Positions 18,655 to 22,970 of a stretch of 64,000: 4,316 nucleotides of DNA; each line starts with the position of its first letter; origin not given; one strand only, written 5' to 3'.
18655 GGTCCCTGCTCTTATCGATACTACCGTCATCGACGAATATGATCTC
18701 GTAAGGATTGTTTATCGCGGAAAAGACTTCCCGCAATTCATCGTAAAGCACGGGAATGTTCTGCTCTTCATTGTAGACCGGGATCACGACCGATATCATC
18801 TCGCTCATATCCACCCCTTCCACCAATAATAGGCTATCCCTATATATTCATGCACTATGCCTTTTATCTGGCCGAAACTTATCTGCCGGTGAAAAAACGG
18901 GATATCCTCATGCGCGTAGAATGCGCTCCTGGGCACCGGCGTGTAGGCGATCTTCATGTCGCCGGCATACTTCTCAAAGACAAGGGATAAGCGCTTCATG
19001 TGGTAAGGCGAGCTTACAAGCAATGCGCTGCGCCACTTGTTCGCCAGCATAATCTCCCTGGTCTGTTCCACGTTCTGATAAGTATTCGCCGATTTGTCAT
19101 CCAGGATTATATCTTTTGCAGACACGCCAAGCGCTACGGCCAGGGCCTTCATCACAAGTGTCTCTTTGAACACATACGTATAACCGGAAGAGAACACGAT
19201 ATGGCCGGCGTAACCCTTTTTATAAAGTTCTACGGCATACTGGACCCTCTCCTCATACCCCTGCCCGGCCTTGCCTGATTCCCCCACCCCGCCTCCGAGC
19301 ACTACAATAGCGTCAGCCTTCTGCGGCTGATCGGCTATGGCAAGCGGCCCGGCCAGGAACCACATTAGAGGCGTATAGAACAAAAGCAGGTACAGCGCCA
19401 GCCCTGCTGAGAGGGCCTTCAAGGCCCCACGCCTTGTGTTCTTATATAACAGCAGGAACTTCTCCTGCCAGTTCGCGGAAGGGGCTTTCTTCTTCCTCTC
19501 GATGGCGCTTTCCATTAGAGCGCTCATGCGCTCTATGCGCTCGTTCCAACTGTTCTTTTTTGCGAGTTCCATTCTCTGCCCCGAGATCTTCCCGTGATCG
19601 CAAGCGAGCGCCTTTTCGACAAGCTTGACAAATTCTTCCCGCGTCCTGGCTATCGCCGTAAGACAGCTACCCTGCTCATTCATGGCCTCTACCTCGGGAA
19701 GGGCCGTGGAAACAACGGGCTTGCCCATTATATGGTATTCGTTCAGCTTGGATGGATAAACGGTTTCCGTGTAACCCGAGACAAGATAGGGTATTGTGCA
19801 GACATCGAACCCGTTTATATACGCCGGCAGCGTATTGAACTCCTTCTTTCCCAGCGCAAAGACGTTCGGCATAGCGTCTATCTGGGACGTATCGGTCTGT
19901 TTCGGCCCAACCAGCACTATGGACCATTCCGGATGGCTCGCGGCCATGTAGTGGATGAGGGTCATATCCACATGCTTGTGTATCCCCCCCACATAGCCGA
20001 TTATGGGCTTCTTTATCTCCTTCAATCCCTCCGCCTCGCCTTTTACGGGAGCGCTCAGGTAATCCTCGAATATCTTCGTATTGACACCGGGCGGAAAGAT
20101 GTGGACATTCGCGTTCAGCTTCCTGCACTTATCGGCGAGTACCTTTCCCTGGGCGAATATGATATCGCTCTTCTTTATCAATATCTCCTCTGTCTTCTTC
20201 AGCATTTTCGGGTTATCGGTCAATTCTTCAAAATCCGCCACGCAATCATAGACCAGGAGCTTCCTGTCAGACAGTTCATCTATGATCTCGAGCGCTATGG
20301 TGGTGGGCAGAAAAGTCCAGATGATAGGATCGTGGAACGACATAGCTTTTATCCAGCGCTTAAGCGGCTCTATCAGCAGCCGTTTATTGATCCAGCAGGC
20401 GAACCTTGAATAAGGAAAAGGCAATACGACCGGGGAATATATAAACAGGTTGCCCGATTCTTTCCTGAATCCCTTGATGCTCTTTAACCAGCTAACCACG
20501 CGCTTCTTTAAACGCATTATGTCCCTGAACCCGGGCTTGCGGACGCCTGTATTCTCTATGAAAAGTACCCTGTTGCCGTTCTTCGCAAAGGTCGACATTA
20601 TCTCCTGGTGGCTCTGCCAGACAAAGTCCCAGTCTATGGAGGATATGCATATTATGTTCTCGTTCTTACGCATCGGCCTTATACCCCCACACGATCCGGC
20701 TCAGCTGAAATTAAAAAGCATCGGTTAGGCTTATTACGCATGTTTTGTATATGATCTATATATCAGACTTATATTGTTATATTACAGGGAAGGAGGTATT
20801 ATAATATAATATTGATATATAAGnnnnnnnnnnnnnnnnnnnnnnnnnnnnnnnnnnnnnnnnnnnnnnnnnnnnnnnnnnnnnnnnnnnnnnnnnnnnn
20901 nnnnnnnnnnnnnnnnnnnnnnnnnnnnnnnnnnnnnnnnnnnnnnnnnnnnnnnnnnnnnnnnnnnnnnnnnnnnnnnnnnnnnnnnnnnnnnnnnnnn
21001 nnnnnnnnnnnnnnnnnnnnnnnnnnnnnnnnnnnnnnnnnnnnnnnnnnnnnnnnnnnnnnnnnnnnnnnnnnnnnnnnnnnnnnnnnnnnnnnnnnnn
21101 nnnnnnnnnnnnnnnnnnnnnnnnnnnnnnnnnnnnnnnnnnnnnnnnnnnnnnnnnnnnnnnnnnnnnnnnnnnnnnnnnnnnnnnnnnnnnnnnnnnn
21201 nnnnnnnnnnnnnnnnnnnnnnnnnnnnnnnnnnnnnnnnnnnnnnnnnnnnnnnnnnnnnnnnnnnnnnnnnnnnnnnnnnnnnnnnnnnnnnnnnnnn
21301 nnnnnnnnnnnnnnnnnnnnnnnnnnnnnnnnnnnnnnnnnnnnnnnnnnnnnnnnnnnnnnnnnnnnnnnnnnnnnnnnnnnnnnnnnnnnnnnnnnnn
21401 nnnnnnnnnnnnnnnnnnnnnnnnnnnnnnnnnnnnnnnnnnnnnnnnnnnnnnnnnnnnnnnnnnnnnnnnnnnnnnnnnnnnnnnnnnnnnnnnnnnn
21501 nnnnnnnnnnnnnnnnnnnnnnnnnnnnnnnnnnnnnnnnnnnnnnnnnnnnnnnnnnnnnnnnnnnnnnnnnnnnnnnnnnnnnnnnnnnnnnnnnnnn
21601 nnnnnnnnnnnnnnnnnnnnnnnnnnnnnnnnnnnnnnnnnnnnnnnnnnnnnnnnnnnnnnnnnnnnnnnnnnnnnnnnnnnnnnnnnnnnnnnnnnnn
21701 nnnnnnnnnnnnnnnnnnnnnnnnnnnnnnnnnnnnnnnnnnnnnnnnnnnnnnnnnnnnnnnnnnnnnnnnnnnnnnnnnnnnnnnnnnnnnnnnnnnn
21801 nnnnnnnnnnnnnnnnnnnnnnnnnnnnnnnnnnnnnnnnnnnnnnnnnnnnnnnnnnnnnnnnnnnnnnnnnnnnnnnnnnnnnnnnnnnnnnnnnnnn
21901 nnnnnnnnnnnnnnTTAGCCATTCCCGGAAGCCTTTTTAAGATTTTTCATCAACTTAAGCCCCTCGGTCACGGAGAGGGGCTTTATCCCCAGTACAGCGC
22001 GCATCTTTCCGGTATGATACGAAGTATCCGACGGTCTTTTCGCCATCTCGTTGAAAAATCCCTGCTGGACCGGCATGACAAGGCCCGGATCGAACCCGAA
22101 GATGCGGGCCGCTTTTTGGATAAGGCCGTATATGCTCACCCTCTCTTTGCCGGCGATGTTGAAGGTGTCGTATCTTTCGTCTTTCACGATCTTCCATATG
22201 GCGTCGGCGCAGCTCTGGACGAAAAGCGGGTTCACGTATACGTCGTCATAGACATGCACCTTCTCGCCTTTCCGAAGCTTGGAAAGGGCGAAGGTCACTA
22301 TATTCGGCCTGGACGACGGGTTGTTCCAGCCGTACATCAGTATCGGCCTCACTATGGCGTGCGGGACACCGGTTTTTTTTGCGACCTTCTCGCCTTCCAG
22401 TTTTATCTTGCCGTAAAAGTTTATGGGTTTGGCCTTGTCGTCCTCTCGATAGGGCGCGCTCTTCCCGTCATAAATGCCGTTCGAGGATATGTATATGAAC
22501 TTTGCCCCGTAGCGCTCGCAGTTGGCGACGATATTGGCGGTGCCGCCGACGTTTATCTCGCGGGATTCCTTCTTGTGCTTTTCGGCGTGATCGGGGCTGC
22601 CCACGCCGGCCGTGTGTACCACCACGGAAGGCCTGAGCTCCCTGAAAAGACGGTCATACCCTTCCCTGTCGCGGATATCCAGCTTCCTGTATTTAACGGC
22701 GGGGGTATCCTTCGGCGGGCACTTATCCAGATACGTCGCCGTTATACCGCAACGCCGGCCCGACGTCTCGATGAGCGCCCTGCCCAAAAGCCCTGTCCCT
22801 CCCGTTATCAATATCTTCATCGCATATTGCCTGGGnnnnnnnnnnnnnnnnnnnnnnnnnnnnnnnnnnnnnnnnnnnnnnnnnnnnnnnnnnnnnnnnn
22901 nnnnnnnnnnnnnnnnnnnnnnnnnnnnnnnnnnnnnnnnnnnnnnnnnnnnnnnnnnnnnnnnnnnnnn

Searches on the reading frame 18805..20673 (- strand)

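Call 49: search_protein_families(library=pfam, proteins=[window:18805-20673:-], max_evalue=0.00001)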
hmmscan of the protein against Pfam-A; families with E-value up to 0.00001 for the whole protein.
window:18805-20673:- (622 aa): 2 families
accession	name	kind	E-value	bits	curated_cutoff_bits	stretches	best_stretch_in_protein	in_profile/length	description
PF02698.23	DUF218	-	2e-28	99.4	27.6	1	454-612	1-133/133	DUF218 domain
PF13692.12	Glyco_trans_1_4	-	4.5e-09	37.1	27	1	223-356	2-140/142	Glycosyl transferases group 1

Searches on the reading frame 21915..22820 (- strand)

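Call 49: search_protein_families(library=pfam, proteins=[window:21915-22820:-], max_evalue=0.00001)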
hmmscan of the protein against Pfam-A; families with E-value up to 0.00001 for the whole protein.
window:21915-22820:- (301 aa): 6 families
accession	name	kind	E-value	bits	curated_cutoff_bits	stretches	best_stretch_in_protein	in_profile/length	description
PF04321.23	RmlD_sub_bind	-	6.7e-52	176.8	27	1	1-291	1-281/287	RmlD substrate binding domain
PF01370.27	Epimerase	-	9.4e-28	97.7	20.9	1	3-223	1-240/240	NAD dependent epimerase/dehydratase family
PF16363.11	GDP_Man_Dehyd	-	8.9e-14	52.1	27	1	4-239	1-264/332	GDP-mannose 4,6 dehydratase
PF01073.25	3Beta_HSD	-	1.5e-09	37.7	22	1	4-197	1-219/280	3-beta hydroxysteroid dehydrogenase/isomerase family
PF02719.21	Polysacc_synt_2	-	4.1e-08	33.2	20.2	1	48-154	62-156/293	Polysaccharide biosynthesis protein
PF07993.18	NAD_binding_4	-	6.9e-08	32.4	20.1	0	65-167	90-210/258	Male sterility protein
